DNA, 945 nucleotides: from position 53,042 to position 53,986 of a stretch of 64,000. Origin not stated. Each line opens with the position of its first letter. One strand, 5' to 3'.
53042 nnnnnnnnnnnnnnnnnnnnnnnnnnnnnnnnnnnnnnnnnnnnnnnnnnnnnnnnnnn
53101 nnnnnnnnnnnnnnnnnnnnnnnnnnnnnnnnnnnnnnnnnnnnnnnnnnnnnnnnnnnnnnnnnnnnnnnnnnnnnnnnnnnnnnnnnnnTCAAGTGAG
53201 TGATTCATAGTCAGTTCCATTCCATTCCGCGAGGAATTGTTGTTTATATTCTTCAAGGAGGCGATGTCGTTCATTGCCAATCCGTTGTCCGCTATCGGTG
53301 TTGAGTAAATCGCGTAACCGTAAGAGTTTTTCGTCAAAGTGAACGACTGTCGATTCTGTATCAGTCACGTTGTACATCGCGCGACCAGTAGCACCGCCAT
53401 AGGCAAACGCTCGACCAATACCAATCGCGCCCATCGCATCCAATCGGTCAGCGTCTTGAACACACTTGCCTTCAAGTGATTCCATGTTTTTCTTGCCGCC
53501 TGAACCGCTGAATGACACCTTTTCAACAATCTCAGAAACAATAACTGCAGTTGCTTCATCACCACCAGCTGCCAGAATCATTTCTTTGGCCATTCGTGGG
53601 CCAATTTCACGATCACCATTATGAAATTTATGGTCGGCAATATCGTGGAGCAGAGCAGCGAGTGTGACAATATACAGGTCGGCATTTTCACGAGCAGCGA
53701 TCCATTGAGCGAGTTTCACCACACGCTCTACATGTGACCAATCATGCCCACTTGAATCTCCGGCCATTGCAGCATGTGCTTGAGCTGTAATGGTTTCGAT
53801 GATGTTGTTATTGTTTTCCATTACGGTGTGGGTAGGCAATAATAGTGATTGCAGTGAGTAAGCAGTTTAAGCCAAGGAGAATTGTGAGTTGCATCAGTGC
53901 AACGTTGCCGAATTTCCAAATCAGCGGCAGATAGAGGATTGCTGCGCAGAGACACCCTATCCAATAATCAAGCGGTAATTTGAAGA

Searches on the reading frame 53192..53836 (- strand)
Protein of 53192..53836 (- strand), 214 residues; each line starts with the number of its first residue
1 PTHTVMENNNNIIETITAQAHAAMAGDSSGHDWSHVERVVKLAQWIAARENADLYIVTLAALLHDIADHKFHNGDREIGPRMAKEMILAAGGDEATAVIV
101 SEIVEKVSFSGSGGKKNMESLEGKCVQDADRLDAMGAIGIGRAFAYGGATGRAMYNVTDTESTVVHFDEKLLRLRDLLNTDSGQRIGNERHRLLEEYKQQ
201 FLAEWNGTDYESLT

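Call 51: search_protein_families(library=pfam, proteins=[window:53192-53836:-], max_evalue=0.001)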
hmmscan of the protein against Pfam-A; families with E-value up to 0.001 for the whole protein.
window:53192-53836:- (214 aa): 2 families
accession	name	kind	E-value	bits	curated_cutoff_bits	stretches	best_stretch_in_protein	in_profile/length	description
PF01966.28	HD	-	2.5e-12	47.5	22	1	33-135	2-116/116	HD domain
PF24391.1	HD-CE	-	0.00011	22.4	27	1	31-67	7-49/263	HD-CE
